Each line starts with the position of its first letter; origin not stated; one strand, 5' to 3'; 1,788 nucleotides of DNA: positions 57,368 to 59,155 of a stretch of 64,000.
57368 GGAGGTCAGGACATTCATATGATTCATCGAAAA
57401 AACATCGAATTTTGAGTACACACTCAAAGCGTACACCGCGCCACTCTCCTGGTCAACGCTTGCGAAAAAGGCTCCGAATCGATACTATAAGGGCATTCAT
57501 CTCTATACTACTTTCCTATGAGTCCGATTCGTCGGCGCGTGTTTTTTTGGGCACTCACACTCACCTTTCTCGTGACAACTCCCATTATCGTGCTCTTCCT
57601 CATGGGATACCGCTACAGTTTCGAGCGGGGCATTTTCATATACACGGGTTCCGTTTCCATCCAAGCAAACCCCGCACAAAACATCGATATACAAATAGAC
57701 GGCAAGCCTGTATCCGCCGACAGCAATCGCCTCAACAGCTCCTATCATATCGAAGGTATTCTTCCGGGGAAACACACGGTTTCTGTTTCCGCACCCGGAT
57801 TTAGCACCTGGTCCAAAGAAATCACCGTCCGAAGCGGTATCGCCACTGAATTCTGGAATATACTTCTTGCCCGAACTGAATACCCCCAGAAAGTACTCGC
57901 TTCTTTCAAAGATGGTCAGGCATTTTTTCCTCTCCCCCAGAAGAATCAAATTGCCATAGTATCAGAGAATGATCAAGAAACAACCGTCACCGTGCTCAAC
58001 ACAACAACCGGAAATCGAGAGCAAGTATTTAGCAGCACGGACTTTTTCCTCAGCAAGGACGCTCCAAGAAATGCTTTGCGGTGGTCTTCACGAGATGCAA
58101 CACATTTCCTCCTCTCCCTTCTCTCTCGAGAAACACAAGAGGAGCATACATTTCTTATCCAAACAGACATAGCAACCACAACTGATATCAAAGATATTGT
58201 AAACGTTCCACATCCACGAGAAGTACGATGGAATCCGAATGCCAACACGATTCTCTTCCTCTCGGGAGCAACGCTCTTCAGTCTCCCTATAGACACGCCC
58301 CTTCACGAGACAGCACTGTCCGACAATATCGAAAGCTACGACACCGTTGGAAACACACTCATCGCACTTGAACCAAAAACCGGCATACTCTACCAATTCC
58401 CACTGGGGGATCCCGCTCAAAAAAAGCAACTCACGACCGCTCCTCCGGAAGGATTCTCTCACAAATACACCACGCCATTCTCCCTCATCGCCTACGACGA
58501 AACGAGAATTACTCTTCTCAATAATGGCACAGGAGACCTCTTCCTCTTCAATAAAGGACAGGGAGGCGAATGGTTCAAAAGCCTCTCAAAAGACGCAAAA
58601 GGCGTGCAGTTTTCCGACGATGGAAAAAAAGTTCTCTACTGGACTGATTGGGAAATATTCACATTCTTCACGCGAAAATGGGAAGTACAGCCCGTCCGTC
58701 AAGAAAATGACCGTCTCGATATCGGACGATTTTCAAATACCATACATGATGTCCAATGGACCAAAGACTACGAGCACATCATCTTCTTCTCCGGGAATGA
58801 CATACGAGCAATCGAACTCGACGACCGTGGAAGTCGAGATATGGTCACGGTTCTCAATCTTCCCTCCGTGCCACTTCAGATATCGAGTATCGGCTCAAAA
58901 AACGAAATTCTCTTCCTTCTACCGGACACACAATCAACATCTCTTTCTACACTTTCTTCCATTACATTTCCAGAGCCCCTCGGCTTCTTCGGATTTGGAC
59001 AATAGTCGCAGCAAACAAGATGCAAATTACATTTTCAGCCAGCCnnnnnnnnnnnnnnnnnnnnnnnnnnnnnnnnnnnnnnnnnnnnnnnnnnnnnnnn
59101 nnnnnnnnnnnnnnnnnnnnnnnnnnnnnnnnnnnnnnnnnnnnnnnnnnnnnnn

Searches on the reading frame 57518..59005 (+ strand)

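Call 19: search_protein_families(library=pfam, proteins=[window:57518-59005:+], max_evalue=0.001)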
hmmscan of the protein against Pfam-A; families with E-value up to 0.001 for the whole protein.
window:57518-59005:+ (495 aa): 2 families
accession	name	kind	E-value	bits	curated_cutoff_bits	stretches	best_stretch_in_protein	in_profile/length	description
PF08308.17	PEGA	-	7.6e-06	26.2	20.8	1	44-112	2-63/71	PEGA domain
PF13620.12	CarboxypepD_reg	-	4e-05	24.3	32.3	1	73-111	37-76/82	Carboxypeptidase regulatory-like domain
